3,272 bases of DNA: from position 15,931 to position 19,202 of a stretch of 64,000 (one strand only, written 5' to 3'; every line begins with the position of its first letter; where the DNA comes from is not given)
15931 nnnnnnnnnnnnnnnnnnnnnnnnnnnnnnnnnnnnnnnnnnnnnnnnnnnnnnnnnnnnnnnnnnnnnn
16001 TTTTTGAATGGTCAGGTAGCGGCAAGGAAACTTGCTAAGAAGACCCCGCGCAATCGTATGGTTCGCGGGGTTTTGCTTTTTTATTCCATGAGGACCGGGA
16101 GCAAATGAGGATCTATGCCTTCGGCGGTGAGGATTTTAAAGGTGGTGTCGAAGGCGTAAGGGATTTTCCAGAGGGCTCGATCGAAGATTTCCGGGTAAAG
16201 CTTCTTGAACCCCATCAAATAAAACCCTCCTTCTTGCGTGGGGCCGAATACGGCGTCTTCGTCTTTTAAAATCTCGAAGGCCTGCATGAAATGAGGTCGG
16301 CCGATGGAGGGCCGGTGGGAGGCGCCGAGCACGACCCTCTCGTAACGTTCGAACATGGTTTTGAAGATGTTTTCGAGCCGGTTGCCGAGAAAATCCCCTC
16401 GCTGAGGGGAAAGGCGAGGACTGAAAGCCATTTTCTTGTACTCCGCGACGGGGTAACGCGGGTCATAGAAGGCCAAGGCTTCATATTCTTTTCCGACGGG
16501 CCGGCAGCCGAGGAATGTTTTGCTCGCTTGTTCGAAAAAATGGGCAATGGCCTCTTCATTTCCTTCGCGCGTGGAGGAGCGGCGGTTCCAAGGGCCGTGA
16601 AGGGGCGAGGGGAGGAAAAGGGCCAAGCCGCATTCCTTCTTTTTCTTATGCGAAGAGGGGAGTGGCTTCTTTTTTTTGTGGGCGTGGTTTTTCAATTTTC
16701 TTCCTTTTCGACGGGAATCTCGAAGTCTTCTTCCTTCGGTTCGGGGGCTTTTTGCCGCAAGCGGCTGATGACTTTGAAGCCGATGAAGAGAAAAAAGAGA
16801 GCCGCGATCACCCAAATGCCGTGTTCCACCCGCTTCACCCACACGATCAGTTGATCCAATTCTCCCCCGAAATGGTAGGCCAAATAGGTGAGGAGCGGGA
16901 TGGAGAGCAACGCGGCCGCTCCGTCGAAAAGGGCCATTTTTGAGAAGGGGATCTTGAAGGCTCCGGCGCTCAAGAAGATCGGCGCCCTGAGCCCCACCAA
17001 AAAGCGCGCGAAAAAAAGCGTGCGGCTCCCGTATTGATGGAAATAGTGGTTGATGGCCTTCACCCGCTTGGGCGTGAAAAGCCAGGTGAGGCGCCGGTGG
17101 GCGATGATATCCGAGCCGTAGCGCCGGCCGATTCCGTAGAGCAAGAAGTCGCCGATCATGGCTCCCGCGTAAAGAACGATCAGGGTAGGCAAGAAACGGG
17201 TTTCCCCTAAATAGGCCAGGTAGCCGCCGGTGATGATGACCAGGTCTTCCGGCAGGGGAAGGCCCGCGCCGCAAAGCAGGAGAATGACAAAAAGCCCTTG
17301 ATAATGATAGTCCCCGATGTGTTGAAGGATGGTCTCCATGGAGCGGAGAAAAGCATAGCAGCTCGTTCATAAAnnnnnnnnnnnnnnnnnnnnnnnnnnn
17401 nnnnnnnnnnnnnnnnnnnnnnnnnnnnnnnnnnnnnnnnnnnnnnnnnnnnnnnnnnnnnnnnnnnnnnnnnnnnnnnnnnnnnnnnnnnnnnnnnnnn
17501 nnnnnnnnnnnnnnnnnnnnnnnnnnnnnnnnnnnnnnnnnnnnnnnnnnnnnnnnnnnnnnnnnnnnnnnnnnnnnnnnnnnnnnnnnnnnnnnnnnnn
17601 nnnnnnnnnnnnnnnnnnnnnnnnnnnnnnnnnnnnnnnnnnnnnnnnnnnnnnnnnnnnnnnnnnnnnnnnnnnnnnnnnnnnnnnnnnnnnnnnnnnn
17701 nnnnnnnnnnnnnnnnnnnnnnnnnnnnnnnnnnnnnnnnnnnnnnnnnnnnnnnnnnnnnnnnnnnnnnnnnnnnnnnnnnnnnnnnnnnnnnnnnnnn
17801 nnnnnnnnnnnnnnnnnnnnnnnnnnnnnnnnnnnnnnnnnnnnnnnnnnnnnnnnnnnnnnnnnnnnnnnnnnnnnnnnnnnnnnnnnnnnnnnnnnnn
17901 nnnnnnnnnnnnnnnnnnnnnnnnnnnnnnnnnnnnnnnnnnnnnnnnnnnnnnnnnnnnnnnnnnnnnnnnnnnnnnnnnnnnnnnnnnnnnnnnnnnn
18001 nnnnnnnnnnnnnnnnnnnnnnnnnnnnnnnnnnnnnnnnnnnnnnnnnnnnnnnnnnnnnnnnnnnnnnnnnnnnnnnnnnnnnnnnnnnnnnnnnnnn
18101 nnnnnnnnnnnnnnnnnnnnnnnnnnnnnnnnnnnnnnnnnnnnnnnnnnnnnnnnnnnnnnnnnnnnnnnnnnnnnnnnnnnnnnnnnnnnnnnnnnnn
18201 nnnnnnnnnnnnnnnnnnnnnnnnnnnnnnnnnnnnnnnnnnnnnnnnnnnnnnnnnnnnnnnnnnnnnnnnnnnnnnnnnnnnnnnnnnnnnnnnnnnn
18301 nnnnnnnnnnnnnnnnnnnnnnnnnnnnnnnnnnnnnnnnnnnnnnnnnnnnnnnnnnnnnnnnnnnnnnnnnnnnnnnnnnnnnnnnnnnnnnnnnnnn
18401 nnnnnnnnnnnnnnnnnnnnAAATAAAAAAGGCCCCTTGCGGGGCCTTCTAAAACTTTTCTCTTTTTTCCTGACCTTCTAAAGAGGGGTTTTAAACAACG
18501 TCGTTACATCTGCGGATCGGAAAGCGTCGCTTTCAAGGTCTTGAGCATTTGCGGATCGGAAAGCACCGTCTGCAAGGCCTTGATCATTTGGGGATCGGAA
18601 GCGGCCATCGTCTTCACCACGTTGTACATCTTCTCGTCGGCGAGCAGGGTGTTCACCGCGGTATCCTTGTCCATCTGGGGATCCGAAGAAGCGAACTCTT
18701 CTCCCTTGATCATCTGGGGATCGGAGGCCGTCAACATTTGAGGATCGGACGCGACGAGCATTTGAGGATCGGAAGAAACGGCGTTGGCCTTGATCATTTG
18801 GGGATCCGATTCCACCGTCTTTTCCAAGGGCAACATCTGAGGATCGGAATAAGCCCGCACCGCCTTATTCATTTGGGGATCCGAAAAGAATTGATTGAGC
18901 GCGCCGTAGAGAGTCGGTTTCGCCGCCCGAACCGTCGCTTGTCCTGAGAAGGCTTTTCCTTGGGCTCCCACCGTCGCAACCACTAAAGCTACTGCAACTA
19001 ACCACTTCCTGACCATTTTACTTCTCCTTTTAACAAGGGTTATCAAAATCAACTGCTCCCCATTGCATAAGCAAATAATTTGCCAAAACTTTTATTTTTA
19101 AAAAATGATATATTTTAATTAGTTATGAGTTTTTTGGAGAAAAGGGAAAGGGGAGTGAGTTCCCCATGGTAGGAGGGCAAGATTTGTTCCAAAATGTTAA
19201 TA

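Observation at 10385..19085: Cluster of near-identical sigma54 promoters beside a kinase-EBP regulator: a local sigma54 regulon of secreted and unknown proteins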

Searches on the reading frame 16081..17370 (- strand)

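Call 10: search_protein_families(library=pfam, proteins=[window:16081-17370:-], max_evalue=0.01)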
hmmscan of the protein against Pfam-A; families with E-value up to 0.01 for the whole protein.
window:16081-17370:- (429 aa): 1 family
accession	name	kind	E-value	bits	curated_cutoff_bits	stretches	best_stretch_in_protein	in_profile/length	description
PF09837.15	DUF2064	-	3.3e-17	62.9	25.8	1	304-401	19-118/120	Uncharacterized protein conserved in bacteria (DUF2064)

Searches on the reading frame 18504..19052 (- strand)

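Call 10: search_protein_families(library=pfam, proteins=[window:18504-19052:-], max_evalue=0.01)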
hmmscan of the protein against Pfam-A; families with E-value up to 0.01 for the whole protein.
window:18504-19052:- (182 aa): 3 families
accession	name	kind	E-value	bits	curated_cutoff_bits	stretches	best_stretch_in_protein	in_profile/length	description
PF12765.13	Cohesin_HEAT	-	8.3e-05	23.4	21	0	155-180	5-30/42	HEAT repeat associated with sister chromatid cohesion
PF12354.14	Internalin_N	-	0.0011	19.3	24.1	0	122-149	2-28/44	Bacterial adhesion/invasion protein N terminal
PF09280.16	XPC-binding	-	0.009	16.1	26.4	0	152-173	6-27/57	XPC-binding domain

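Call 33: search_protein_families(library=ncbifam, proteins=[window:18504-19016:-], max_evalue=0.01)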
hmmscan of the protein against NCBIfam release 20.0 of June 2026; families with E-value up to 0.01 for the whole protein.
window:18504-19016:- (170 aa): 0 families
